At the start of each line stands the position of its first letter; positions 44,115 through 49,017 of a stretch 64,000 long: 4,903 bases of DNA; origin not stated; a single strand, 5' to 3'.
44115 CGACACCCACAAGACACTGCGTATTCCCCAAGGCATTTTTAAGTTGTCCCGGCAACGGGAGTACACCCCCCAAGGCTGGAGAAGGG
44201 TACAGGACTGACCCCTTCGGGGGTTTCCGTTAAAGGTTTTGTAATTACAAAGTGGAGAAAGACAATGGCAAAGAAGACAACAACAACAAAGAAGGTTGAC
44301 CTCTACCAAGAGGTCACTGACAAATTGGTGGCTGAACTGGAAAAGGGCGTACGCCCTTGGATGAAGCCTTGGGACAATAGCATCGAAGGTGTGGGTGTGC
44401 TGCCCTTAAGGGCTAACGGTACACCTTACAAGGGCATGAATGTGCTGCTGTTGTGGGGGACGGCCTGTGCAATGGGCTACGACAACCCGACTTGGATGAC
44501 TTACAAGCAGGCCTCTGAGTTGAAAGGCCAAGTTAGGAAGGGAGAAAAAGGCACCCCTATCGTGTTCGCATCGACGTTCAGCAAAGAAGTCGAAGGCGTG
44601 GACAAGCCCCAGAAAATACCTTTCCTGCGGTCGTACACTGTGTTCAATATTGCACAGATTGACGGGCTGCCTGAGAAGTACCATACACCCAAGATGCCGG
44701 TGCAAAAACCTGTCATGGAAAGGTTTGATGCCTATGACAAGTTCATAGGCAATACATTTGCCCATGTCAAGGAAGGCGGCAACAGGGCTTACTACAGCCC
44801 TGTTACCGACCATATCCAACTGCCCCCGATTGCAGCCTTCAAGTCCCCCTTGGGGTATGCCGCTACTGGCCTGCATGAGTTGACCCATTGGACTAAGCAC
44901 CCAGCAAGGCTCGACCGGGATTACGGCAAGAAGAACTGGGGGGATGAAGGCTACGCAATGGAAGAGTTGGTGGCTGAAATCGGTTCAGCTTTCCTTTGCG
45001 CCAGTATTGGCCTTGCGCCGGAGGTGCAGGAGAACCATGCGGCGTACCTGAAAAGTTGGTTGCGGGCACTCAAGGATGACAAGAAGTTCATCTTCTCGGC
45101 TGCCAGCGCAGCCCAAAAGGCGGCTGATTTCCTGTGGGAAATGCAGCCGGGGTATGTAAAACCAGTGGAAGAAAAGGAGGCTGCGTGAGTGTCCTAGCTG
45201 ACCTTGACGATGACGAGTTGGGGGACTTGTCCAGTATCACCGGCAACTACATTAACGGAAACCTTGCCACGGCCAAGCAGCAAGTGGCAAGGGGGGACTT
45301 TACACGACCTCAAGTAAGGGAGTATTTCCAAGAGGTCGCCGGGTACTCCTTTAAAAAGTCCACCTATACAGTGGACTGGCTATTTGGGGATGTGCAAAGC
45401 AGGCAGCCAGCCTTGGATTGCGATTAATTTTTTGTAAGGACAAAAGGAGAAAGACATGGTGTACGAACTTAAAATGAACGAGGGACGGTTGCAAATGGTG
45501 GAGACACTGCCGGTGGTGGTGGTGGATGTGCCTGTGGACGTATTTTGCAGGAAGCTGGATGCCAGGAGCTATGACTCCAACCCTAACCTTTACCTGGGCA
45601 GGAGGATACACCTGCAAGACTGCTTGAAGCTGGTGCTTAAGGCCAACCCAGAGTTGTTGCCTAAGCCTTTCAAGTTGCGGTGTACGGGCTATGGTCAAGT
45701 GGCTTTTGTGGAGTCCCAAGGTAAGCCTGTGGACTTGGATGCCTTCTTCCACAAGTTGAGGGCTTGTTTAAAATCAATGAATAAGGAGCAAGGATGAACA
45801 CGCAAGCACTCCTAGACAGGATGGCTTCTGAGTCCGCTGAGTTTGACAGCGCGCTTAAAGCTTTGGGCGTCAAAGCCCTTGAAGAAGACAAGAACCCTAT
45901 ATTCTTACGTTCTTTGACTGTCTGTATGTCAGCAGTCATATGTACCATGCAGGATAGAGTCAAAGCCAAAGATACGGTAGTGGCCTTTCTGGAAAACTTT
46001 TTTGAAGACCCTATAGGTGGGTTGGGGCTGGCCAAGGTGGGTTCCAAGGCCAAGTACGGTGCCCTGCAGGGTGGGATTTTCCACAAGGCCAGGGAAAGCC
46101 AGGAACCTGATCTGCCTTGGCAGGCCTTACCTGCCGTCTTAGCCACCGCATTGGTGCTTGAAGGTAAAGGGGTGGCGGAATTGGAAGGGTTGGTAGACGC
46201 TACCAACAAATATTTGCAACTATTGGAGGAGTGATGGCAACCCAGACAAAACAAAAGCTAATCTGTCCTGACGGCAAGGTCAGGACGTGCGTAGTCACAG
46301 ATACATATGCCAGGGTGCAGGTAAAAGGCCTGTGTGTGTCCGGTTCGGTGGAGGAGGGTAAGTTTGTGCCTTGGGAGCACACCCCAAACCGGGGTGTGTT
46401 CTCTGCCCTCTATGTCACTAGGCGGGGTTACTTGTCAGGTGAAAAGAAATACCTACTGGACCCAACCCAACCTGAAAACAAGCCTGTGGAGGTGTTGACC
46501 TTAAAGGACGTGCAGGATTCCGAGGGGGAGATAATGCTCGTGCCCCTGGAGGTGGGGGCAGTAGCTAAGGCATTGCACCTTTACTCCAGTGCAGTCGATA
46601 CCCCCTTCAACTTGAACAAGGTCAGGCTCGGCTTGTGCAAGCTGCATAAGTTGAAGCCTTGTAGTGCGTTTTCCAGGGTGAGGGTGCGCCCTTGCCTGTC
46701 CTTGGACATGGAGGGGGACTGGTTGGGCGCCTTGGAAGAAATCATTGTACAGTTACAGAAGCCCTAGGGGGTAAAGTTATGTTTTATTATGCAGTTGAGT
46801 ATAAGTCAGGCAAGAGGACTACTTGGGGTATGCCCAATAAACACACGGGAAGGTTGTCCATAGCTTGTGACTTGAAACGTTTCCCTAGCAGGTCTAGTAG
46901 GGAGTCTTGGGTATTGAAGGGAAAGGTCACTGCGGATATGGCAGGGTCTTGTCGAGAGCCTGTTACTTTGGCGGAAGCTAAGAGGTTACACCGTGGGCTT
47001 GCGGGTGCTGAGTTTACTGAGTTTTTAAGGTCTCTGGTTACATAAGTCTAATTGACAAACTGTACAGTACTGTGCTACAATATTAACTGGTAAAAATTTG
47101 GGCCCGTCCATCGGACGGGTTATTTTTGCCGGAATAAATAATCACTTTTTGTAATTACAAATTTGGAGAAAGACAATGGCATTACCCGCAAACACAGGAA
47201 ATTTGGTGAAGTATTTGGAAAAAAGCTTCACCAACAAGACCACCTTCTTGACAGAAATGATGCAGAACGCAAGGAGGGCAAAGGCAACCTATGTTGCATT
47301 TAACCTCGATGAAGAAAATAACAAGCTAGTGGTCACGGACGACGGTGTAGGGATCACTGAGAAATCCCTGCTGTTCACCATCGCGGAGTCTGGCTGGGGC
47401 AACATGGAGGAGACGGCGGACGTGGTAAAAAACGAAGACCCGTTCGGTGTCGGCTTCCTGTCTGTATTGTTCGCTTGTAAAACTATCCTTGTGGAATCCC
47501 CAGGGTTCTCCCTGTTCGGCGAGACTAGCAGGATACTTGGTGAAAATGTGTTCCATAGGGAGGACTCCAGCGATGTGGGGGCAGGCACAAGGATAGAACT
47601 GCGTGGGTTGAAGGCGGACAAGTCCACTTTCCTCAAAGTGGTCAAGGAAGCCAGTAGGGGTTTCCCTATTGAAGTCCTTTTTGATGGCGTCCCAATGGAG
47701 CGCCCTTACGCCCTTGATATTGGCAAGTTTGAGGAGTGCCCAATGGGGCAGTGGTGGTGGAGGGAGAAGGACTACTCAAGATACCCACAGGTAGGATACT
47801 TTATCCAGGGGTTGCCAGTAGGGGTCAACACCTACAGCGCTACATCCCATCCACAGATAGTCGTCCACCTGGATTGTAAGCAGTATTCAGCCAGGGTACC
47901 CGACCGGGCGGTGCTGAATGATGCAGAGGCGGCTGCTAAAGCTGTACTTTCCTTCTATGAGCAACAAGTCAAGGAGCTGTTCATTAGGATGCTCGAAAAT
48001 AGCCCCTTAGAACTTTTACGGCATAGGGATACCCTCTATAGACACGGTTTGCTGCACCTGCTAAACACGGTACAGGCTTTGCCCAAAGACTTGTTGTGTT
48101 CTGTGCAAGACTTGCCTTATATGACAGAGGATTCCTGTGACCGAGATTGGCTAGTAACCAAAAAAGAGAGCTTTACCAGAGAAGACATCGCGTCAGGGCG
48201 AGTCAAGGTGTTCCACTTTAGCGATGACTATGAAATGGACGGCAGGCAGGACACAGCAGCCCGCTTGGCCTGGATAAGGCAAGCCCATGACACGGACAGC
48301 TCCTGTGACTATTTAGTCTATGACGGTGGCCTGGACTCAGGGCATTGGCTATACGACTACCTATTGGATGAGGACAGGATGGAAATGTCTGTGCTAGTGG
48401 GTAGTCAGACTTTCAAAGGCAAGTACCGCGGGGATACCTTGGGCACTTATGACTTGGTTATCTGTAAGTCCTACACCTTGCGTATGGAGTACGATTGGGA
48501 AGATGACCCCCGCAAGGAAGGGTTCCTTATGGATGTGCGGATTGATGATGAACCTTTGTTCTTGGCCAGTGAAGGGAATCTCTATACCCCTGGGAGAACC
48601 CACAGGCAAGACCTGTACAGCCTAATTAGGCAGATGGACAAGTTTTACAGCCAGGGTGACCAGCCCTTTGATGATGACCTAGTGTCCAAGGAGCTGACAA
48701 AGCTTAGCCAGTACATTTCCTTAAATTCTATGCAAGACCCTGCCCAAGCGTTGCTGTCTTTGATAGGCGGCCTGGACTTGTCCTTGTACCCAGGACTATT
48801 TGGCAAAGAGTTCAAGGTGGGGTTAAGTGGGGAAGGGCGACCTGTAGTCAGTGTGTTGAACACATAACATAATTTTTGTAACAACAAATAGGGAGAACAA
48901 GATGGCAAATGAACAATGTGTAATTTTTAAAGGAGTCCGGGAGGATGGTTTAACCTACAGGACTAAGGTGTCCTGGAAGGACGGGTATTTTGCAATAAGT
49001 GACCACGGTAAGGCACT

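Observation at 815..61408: Genome-wide 12-bp dyad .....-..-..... (at least 21 copies), mostly locked 12-16 nt upstream of start codons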

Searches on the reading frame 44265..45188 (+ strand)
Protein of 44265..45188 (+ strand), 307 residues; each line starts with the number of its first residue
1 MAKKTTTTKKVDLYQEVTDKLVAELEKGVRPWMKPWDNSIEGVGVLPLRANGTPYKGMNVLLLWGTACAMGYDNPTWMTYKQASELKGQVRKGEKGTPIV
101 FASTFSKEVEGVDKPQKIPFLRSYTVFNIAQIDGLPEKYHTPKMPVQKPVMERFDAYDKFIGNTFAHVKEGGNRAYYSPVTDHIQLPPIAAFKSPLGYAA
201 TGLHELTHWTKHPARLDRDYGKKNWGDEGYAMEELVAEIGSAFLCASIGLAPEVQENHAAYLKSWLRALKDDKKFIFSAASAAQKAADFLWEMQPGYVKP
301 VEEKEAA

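Call 7: search_protein_families(library=phrogs, proteins=[window:44265-45188:+])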
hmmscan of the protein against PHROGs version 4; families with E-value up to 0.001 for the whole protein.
window:44265-45188:+ (307 aa): 2 families
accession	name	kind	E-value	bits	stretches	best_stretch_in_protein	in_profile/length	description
phrog_7245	-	moron, auxiliary metabolic gene and host takeover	5.7e-100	335.6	1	6-304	3-315/324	anti-restriction protein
phrog_23459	-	unknown function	1.2e-22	80.9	1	12-296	9-269/649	-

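Call 8: search_protein_families(library=pfam, proteins=[window:44265-45188:+])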
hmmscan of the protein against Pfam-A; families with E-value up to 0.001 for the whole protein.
window:44265-45188:+ (307 aa): 2 families
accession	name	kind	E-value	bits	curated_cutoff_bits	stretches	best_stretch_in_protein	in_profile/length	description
PF18818.7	MPTase-PolyVal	-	1.2e-48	164.8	27.5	1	157-281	3-125/126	Zincin-like metallopeptidase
PF08401.16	ArdcN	-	1.2e-39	135.8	22.6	1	12-127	2-123/123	N-terminal domain of anti-restriction factor ArdC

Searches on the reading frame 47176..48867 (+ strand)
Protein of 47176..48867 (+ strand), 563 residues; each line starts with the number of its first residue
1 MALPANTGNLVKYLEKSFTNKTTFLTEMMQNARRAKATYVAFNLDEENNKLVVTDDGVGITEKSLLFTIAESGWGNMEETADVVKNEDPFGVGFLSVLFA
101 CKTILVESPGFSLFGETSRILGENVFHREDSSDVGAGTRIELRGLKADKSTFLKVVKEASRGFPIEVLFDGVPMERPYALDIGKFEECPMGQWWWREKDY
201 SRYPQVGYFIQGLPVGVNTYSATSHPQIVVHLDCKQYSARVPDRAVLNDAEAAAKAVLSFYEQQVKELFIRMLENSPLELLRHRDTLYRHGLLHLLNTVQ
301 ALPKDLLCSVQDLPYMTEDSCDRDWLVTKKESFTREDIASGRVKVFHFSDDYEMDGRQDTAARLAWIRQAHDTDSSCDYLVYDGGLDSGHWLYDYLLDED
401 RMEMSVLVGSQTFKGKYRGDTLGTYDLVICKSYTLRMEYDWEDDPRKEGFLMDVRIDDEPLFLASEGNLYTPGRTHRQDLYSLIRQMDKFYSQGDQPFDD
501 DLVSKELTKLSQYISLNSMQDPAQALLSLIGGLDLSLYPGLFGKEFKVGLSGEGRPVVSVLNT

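Call 7: search_protein_families(library=phrogs, proteins=[window:47176-48867:+])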
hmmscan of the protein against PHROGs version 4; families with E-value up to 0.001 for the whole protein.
window:47176-48867:+ (563 aa): 1 family
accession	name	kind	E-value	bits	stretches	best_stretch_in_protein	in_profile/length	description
phrog_6203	-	unknown function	5.1e-06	26.4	1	17-62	22-67/644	-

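Call 8: search_protein_families(library=pfam, proteins=[window:47176-48867:+])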
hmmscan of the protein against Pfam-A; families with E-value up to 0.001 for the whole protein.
window:47176-48867:+ (563 aa): 2 families
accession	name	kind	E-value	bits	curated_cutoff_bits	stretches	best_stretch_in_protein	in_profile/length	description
PF13589.12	HATPase_c_3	-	9.7e-08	32.6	25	1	25-108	7-92/137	Histidine kinase-, DNA gyrase B-, and HSP90-like ATPase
PF25794.1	SACS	-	0.00065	20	32.8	0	17-51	14-47/247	Sacsin domain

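Call 32: find_homologous_proteins(query=window:47176-48867:+)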
Query window:47176-48867:+ (563 aa): 95 proteins with E <= 0.001 among 8000 candidates.
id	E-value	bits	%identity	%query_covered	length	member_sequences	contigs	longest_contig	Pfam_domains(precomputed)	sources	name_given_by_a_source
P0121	0.0e+0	1300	100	100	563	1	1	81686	PF13589.13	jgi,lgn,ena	-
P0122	2.6e-122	427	44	98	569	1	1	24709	-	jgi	jgi:hypothetical protein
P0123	5.9e-97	344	37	99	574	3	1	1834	PF13589.13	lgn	-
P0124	5.8e-93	330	35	99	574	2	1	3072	PF13589.13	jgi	-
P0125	1.0e-92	330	36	99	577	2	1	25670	PF13589.13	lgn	-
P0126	1.7e-59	220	32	99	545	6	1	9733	PF13589.13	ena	-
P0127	3.0e-59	219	33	97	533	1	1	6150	PF13589.13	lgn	-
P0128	4.9e-59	218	32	99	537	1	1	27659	PF13589.13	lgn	-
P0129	4.0e-58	215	31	98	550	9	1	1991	PF13589.13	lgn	-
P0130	4.6e-57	212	32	99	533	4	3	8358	-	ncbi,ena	-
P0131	7.2e-57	211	32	98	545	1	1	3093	PF13589.13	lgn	-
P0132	2.0e-56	210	31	98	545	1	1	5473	PF13589.13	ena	-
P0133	3.0e-56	209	30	98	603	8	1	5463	PF13589.13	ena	-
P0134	9.6e-56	208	30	99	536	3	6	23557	PF13589.13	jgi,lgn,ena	-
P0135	1.3e-55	207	32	100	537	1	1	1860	PF13589.13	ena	-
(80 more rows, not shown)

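Call 33: find_encoding_contigs(protein=P0122, flank=10000, max_places=2)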
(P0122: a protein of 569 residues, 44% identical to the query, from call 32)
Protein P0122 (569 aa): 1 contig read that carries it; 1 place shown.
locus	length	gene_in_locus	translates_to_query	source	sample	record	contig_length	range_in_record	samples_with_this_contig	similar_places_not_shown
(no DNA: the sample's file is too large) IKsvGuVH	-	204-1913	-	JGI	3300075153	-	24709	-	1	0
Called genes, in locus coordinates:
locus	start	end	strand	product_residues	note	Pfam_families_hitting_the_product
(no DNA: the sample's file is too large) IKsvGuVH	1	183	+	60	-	?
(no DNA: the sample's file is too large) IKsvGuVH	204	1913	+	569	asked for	-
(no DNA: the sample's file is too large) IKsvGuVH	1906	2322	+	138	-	-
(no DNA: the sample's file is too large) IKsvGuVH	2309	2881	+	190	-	-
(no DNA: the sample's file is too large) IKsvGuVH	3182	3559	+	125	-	-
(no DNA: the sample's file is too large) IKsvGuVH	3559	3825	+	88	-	-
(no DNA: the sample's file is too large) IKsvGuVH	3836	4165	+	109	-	-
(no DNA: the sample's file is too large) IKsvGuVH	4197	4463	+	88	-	-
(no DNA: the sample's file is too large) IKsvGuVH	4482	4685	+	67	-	-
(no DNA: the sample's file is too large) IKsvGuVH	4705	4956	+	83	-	-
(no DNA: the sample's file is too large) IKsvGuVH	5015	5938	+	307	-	-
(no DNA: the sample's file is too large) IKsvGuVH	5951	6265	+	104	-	-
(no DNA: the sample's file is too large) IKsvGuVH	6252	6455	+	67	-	-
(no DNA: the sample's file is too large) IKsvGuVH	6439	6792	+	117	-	-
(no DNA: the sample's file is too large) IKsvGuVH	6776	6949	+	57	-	-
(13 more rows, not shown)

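Call 34: find_encoding_contigs(protein=P0125, flank=10000, max_places=2)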
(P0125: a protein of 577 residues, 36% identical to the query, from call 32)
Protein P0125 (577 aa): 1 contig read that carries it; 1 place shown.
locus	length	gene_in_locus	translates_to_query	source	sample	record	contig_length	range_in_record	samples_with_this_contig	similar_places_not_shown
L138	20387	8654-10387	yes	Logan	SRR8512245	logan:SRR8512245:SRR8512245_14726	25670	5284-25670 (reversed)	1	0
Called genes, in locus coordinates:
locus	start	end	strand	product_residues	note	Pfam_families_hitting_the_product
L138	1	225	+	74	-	?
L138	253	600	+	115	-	-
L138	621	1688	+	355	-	-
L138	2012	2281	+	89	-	-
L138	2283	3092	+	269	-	-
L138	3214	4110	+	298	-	PF08401:ArdcN, PF18818:MPTase-PolyVal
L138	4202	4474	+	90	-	PF24043:DUF7352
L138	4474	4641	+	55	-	-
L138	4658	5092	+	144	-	-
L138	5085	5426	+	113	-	-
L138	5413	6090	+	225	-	-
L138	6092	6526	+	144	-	-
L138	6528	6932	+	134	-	-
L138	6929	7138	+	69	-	-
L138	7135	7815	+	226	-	-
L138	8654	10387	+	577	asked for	PF13589:HATPase_c_3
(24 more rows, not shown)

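Call 36: find_encoding_contigs(protein=P0121, flank=10000, max_places=1)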
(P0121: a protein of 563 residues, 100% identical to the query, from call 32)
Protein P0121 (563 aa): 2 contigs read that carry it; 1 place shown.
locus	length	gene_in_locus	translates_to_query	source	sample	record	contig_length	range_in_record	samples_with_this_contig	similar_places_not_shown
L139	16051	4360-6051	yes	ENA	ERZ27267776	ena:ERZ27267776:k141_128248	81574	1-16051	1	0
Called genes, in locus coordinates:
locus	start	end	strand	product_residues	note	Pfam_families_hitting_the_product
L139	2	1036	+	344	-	?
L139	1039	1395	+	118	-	-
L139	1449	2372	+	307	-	PF08401:ArdcN, PF18818:MPTase-PolyVal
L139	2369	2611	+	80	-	-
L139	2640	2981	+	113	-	-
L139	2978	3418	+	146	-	-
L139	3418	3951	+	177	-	-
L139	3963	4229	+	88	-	-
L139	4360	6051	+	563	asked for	PF13589:HATPase_c_3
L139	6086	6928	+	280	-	-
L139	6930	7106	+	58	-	-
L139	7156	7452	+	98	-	-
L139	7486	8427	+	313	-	-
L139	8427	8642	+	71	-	-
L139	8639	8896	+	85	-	-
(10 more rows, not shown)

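Call 43: find_related_loci(query=A1, collection=metagenome_contigs, flank=10000)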
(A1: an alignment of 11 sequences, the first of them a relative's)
Query A1 (563 aa) in metagenome_contigs; peptide patterns used: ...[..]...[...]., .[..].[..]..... (x = any residue, [..] = any of these).
323 stretches matched a pattern; 257 encode a relative of the query (tblastn E <= 1e-3); the best 80 are kept; 80 distinct loci.
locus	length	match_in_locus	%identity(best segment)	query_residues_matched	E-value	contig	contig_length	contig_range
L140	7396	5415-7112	37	2-561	4e-102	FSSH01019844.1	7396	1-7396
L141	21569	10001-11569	32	1-555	4e-73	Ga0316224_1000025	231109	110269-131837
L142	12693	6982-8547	34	1-556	2e-69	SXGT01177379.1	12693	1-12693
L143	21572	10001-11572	31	1-554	7e-69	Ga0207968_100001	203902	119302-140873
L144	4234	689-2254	33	1-556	8e-69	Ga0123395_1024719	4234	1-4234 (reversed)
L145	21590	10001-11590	31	1-560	6e-68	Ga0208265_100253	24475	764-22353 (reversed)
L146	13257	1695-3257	33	1-555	7e-68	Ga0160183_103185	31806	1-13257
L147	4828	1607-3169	33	1-555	5e-68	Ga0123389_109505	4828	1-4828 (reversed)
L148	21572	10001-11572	33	1-556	1e-67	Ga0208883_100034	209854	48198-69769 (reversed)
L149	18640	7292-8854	33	1-555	7e-68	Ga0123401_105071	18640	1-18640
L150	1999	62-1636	32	3-560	3e-70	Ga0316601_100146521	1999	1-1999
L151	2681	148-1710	32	1-555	1e-67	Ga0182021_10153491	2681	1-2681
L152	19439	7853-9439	31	1-560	3e-65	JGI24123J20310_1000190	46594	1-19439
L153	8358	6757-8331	32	3-561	2e-65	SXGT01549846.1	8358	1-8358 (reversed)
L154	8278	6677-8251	32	3-561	2e-65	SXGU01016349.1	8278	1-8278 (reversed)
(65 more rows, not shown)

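Call 44: find_related_loci(query=A1, collection=viral_contigs, flank=10000)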
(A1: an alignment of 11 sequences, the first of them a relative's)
Query A1 (563 aa) in viral_contigs; peptide patterns used: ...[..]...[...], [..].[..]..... (x = any residue, [..] = any of these).
20 stretches matched a pattern; 2 encode a relative of the query (tblastn E <= 1e-3); 2 distinct loci.
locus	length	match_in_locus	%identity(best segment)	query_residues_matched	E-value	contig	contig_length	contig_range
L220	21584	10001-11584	28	1-534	4e-51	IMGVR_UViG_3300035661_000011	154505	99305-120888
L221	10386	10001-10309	49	1-108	7e-27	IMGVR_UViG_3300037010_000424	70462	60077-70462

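Call 101: find_encoding_contigs(protein=P0124, flank=3000, max_places=2)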
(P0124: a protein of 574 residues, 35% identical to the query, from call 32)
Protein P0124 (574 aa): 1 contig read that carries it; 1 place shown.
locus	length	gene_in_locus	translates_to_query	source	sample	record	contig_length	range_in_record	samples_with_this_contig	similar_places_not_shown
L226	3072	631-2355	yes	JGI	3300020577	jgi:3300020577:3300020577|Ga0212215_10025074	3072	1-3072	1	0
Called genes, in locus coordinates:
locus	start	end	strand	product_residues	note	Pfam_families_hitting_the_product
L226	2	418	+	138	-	?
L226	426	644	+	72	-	PF00476:DNA_pol_A (weak)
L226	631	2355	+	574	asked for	PF13589:HATPase_c_3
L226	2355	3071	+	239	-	?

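Call 102: find_encoding_contigs(protein=P0123, flank=3000, max_places=2)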
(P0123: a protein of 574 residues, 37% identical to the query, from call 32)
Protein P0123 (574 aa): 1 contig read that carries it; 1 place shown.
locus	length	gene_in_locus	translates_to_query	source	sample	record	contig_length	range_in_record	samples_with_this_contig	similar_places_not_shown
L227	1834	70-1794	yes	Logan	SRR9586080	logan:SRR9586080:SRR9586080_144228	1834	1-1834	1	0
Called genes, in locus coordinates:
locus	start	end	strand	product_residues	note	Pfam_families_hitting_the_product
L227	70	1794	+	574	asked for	PF13589:HATPase_c_3 (weak)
